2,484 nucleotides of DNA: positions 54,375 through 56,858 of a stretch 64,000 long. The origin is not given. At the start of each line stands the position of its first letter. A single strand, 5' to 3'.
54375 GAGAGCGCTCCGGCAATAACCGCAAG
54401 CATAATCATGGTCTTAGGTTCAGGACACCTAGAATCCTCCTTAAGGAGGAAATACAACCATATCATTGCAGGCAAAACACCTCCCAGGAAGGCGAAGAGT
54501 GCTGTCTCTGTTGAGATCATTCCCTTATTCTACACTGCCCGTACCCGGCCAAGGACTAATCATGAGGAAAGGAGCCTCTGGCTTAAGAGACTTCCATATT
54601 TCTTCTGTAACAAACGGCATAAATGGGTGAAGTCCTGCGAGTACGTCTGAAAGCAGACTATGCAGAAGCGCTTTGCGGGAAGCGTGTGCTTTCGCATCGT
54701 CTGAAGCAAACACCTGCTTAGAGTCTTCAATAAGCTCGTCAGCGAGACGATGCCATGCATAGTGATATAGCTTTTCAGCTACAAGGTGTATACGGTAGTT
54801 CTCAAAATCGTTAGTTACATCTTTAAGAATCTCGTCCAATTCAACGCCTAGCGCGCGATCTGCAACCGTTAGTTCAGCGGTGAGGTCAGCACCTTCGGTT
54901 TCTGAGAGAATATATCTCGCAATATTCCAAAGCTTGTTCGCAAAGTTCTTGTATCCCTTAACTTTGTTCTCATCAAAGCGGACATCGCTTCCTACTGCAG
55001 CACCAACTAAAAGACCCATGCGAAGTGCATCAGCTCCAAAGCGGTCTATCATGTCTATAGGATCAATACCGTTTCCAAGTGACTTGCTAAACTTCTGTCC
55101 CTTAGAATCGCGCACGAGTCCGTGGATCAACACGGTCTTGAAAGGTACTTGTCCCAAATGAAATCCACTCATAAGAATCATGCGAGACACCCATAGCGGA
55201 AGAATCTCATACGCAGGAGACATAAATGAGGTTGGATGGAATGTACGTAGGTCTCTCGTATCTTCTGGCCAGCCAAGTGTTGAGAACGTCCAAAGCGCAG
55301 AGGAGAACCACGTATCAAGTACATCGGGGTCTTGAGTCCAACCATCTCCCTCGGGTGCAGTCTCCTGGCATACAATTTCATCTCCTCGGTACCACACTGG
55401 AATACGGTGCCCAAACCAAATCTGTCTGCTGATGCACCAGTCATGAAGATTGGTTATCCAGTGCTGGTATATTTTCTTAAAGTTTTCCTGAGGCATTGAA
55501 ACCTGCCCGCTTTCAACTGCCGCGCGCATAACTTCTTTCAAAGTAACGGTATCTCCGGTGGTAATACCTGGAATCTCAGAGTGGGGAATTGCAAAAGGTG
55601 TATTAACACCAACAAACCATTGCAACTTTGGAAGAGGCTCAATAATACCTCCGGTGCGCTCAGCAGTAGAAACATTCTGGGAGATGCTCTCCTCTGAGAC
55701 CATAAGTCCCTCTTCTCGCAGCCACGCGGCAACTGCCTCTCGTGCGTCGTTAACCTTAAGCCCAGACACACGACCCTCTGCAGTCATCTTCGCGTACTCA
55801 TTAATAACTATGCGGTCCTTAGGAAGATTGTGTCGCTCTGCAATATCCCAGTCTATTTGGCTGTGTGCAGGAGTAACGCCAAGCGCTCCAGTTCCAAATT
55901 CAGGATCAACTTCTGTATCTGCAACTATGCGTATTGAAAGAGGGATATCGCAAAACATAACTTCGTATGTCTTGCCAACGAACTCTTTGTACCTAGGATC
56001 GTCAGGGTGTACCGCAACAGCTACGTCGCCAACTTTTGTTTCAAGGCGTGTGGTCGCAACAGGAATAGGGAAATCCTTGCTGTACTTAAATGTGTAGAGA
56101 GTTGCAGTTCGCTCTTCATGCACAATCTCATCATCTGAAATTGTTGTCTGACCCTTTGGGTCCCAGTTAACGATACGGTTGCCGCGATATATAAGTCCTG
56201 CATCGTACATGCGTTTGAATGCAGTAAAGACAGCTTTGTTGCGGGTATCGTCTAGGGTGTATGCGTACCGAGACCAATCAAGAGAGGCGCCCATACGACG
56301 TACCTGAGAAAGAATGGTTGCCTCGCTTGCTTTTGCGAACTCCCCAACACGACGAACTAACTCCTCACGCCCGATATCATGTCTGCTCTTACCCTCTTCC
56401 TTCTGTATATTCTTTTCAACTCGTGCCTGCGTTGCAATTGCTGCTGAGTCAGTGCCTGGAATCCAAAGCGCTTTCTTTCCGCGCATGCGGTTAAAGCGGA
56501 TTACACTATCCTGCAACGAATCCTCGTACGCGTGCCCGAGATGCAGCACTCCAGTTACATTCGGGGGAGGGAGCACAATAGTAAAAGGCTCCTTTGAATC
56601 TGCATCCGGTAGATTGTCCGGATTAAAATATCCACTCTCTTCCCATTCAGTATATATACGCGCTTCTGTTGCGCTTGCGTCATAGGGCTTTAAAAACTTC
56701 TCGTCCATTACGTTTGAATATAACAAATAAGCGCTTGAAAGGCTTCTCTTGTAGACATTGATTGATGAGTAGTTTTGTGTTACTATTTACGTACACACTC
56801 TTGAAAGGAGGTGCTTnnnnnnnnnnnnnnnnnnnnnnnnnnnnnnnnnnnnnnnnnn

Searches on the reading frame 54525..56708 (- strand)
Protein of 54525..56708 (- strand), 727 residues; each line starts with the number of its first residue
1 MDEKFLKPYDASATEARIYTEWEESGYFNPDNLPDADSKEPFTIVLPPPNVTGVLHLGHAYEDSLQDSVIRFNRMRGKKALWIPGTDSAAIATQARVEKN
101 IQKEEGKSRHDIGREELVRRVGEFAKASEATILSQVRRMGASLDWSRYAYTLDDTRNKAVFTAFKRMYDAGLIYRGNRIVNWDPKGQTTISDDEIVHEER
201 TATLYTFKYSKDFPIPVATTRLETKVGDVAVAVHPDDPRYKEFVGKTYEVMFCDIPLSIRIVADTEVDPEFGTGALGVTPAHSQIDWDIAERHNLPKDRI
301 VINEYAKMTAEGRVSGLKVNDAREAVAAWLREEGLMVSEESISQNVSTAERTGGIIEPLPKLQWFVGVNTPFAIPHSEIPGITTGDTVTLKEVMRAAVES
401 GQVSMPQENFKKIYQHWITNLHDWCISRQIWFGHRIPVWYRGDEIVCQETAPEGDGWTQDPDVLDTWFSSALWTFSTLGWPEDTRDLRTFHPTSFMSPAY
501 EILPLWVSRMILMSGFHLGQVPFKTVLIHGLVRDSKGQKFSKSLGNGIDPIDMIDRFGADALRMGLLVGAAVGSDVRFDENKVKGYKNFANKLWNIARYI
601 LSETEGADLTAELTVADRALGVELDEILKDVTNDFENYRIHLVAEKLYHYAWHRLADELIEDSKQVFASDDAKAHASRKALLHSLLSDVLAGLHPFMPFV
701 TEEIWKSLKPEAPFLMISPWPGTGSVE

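Call 16: find_related_loci(query=window:54525-56708:-, collection=genome_contigs, flank=10000)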
Query window:54525-56708:- (727 aa) in genome_contigs; peptide patterns used: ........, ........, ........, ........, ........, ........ (x = any residue, [..] = any of these).
597 stretches matched a pattern; 488 encode a relative of the query (tblastn E <= 1e-3); the best 80 are kept; 80 distinct loci.
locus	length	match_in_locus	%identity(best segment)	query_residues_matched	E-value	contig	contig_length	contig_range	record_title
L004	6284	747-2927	92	1-727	0e+0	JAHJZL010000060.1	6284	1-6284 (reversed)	MAG: Patescibacteria group bacterium isolate Undefined_mixed_planktonic.mb.113 Undefined_mixed_p.mb.113_k141_923898, who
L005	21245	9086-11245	80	2-721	0e+0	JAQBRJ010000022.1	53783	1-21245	MAG: Parcubacteria group bacterium isolate RYN_396 scaffold_732362, whole genome shotgun sequence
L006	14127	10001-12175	78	2-721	0e+0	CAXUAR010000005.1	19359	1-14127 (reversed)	MAG TPA_asm: uncultured bacterium isolate public_SRR14722149_metawrap_bin.2 genome assembly, contig: public_SRR14722149_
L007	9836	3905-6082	78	1-721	0e+0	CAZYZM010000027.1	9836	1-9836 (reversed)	MAG TPA_asm: uncultured Candidatus Saccharibacteria bacterium isolate SRP263527_co2_123 genome assembly, contig: NODE_63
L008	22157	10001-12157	78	1-720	0e+0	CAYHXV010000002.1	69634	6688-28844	MAG TPA_asm: uncultured Candidatus Saccharibacteria bacterium isolate ERP119705_co17_327 genome assembly, contig: NODE_2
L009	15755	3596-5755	77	1-721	0e+0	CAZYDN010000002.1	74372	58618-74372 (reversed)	MAG TPA_asm: uncultured Candidatus Saccharibacteria bacterium isolate SRP286056_co3_277 genome assembly, contig: NODE_13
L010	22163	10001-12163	77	1-721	0e+0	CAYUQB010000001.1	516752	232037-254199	MAG TPA_asm: uncultured Candidatus Saccharibacteria bacterium isolate binchicken_co110_140 genome assembly, contig: NODE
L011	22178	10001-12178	75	1-726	0e+0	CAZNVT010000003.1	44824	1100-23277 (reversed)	MAG TPA_asm: uncultured Candidatus Saccharibacteria bacterium isolate SRP285395_co1_552 genome assembly, contig: NODE_10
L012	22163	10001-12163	76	1-721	0e+0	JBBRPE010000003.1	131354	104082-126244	MAG: Candidatus Paceibacteria bacterium isolate La1_metabat2.398 LA1C_B2.398_k141_3524705L_131354_cov_13.9990, whole gen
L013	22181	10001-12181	73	3-725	0e+0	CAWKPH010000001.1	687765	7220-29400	MAG: uncultured bacterium isolate MFD04540.bin.1.3 genome assembly, contig: contig_1614, whole genome shotgun sequence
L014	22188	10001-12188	79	3-722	0e+0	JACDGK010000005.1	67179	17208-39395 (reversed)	MAG: Patescibacteria group bacterium isolate MGR_bin410 SD2908_NODE_124_length_67179_cov_3.566262, whole genome shotgun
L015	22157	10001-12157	74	1-721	0e+0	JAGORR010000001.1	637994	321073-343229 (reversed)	MAG: Candidatus Paceibacterota bacterium isolate Gw_Eff_bin_28 Gw_Eff_2_length_637994_cov_24.620636, whole genome shotgu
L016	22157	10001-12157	73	1-721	0e+0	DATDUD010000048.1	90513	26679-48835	MAG TPA_asm: Candidatus Paceibacterota bacterium isolate SMAG_U8048 k141_2372568, whole genome shotgun sequence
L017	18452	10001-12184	71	1-723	0e+0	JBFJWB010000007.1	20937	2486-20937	MAG: Candidatus Paceibacteria bacterium isolate Mix_sand19.2022.05.G.120 k141_4341525_length_20937_cov_8.9915, whole gen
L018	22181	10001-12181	88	1-727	0e+0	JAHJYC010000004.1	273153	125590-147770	MAG: Patescibacteria group bacterium isolate UMS_A.mb.28 UMS_A.mb.28_k119_387276, whole genome shotgun sequence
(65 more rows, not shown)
